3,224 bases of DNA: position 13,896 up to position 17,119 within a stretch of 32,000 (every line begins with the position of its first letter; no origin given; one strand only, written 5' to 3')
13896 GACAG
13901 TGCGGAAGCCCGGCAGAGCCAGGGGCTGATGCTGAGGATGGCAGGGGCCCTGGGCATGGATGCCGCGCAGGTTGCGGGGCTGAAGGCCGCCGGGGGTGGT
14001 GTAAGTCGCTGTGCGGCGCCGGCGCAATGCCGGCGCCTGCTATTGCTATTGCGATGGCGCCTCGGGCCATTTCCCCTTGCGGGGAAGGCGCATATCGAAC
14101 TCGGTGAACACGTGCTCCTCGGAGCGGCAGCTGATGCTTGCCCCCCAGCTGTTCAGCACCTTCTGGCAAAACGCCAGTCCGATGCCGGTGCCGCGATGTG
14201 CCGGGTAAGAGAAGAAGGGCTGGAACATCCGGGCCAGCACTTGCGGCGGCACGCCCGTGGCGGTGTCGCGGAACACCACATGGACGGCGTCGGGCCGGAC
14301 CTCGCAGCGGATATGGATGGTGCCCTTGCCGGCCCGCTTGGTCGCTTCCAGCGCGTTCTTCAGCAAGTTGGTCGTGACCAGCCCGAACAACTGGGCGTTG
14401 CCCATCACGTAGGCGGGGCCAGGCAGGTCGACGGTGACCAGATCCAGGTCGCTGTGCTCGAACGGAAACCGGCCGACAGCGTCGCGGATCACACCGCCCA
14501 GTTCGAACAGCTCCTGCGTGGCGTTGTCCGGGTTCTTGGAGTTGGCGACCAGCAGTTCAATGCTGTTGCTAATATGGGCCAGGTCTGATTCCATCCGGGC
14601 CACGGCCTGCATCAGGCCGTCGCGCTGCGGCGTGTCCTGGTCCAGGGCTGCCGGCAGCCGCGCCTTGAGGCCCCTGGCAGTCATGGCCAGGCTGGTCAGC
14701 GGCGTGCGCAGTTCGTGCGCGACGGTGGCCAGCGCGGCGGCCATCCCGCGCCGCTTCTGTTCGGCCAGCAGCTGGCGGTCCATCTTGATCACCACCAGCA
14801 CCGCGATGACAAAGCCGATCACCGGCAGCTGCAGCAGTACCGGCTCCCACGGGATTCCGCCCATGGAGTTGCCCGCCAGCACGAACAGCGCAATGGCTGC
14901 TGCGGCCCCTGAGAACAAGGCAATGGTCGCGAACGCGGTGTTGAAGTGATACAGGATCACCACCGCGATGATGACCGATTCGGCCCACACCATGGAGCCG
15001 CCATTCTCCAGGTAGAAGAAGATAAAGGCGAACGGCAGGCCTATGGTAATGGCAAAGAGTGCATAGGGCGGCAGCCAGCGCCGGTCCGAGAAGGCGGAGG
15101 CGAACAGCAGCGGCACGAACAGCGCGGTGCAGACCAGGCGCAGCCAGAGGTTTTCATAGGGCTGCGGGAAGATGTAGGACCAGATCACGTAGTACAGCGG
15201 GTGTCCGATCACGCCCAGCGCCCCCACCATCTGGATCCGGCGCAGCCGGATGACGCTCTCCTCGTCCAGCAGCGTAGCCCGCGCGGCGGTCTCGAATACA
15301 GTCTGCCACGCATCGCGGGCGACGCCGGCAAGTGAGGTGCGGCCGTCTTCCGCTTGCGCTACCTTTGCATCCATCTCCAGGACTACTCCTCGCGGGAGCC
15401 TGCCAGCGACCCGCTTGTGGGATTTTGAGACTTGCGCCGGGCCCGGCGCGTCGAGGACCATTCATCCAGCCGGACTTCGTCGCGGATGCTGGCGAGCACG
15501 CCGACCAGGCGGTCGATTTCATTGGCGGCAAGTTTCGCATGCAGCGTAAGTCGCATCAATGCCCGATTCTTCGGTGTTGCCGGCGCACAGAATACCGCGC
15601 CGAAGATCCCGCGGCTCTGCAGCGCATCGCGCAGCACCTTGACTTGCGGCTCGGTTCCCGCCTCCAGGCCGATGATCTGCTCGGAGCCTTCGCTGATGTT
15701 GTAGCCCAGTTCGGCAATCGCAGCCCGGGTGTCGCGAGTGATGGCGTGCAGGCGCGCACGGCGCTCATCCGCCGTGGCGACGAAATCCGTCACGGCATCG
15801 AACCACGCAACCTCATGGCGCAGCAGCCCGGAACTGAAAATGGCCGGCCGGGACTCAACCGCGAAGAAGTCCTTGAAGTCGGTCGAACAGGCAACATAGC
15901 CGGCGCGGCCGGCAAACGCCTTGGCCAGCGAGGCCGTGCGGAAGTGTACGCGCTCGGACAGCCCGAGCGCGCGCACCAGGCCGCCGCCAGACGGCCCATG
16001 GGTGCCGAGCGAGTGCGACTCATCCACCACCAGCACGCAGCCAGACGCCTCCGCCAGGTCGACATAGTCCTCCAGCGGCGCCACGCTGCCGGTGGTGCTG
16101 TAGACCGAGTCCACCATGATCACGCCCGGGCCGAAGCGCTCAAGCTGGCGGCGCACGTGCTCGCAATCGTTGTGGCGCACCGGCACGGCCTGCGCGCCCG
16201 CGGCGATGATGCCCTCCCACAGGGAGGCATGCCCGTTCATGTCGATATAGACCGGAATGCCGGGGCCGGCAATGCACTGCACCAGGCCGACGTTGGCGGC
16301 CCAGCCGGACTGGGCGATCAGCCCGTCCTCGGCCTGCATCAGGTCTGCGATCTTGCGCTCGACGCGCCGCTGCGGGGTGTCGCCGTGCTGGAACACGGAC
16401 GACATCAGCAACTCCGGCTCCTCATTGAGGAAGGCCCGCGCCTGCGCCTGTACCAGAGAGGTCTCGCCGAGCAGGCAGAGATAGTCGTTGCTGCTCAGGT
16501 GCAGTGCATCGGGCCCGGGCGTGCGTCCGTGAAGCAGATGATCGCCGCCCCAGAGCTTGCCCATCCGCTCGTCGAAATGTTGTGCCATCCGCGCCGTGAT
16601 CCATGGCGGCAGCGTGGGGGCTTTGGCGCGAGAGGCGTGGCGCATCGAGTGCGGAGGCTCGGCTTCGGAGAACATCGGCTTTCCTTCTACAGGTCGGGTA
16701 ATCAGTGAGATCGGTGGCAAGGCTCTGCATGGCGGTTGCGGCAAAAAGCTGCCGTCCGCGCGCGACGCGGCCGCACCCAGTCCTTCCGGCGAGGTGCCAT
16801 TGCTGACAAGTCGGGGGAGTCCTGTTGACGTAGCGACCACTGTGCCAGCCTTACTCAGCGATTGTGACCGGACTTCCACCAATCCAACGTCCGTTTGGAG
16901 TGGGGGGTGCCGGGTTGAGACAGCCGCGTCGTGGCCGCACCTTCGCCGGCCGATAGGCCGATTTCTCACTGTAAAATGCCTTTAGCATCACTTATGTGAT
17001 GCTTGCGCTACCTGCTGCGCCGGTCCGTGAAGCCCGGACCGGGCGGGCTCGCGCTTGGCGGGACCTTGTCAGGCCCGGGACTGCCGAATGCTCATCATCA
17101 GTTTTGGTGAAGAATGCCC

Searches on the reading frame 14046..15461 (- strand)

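Call 10: search_protein_families(library=ncbifam, proteins=[window:14046-15461:-], max_evalue=0.001)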
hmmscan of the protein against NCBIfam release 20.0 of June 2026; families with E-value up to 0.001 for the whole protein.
window:14046-15461:- (471 aa): 75 families (the best 25 are shown)
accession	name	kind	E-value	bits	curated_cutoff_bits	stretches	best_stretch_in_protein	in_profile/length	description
NF041945.1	LuxN_Vibrio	equivalog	1e-26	93.3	1550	1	230-460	452-680/839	quorum-sensing autoinducer 1 sensor kinase/phosphatase LuxN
NF008468.0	PRK11360.1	equivalog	9.4e-22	77.1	646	1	243-462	399-609/616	two-component system sensor histidine kinase AtoS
TIGR01386.1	cztS_silS_copS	subfamily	5.7e-20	71.7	292.55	1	245-460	246-457/457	heavy metal sensor histidine kinase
NF047497.1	HK_LIC_12097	equivalog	8.1e-19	67.6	500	1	243-460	153-365/367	LIC_12097 family sensor histidine kinase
NF007688.0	PRK10364.1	equivalog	3.6e-18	65.5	479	1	228-463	224-453/460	two-component system sensor histidine kinase ZraS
TIGR02966.1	phoR_proteo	equivalog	4.9e-18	65.2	334.2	1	244-458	118-332/333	phosphate regulon sensor histidine kinase PhoR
TIGR02956.1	TMAO_torS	equivalog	7.8e-18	64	676.5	1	232-460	456-681/967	TMAO reductase system sensor histidine kinase/response regulator TorS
NF012163.2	BaeS_SmeS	equivalog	8.2e-18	64.6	500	1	234-444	237-441/457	sensor histidine kinase efflux regulator BaeS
NF008543.0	PRK11466.1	equivalog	1.2e-17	63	982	1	226-462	430-663/914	TMAO reductase system sensor histidine kinase/response regulator TorS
NF008312.0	PRK11100.1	equivalog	1.4e-17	63.7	356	1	241-461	257-474/477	two-component system sensor histidine kinase CreC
NF041735.1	hist_kin_RppB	equivalog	1.9e-17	63.2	400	1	245-460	221-438/438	two-component system sensor histidine kinase RppB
NF008099.0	PRK10841.1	equivalog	2e-17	62.3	920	1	349-460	576-689/949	two-component system sensor histidine kinase RcsC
NF052574.1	HisKinEspCMyxo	equivalog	2.5e-17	62.3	1200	1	241-461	418-637/785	serine histidine kinase EspC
NF053867.1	SprKinKinDBac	equivalog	2.7e-17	62.4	775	1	235-461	281-497/500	sporulation kinase KinD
NF046044.1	PnpS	equivalog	4.7e-17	62.1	400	1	244-460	174-390/390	two-component system histidine kinase PnpS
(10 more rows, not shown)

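Call 62: search_protein_families(library=pfam, proteins=[window:14046-15461:-], max_evalue=0.001)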
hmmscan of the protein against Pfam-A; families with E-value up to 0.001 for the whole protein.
window:14046-15461:- (471 aa): 2 families
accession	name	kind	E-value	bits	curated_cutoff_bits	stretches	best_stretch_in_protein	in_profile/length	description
PF02518.31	HATPase_c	-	2.6e-18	66.9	26.4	1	358-461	5-109/111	Histidine kinase-, DNA gyrase B-, and HSP90-like ATPase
PF00512.31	HisKA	-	4e-07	30.4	26.9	1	243-300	5-53/66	His Kinase A (phospho-acceptor) domain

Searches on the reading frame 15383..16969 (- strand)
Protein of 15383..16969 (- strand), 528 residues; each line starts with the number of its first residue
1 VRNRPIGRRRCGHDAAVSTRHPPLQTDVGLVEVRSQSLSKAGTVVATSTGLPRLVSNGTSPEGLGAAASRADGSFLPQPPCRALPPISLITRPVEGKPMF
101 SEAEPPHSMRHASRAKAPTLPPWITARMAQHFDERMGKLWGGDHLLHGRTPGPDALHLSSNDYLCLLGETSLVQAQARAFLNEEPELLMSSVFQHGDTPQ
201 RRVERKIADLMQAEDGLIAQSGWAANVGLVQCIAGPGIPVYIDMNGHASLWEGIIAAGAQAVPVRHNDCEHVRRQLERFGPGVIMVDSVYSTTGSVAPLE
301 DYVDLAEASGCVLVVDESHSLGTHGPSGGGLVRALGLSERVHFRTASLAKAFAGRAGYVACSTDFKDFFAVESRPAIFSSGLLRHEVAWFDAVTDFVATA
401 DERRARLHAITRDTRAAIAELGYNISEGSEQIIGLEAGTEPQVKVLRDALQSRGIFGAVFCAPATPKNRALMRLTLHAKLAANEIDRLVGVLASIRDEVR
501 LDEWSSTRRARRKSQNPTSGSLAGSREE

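Call 62: search_protein_families(library=pfam, proteins=[window:15383-16969:-], max_evalue=0.001)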
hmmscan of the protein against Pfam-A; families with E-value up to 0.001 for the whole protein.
window:15383-16969:- (528 aa): 1 family
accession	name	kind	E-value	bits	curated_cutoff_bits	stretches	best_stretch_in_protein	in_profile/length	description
PF00155.27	Aminotran_1_2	-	2.3e-31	109.7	19.7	1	154-491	2-360/361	Aminotransferase class I and II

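Call 66: search_protein_families(library=ncbifam, proteins=[window:15383-16969:-], max_evalue=0.00001)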
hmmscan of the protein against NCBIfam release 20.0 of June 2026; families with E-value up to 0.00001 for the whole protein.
window:15383-16969:- (528 aa): 12 families
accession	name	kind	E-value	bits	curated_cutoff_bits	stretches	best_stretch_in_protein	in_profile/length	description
NF005526.0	PRK07179.1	equivalog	5.6e-185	614.7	428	1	104-507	5-407/407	alpha-hydroxyketone-type quorum-sensing autoinducer synthase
TIGR00858.1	bioF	equivalog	1e-62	212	426.45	1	154-492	22-364/365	8-amino-7-oxononanoate synthase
NF047599.1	SerpalmtaseBetaP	equivalog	5.7e-53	180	500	1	154-498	44-392/394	serine palmitoyltransferase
NF005394.0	PRK06939.1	equivalog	3.7e-50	170.8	460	1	154-499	43-394/397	glycine C-acetyltransferase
TIGR01825.1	gly_Cac_T_rel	subfamily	2.3e-43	148.3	535.4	1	154-499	34-382/385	BioF/Kbl family PLP-dependent acyltransferase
TIGR01822.1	2am3keto_CoA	equivalog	8e-43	146.8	493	1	152-496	37-387/393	glycine C-acetyltransferase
NF047600.1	SerpalmtaseCFB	equivalog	2.1e-42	145.2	640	1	155-499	45-392/395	serine palmitoyltransferase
NF047603.1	SerpalmtaseAlphaP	equivalog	4e-42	144.3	670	1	199-493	91-390/399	serine palmitoyltransferase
TIGR01821.1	5aminolev_synth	equivalog_domain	5.2e-41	140.8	338.55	1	160-501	52-399/402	5-aminolevulinate synthase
NF004608.1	PRK05937.1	equivalog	5e-28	97.9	399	1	201-498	57-348/366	8-amino-7-oxononanoate synthase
NF005697.0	PRK07505.1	subfamily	2.7e-26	92.1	342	1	152-498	47-401/405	hypothetical protein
NF002877.0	PRK03317.1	equivalog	4.2e-06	25.8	409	1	268-371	153-257/374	histidinol-phosphate transaminase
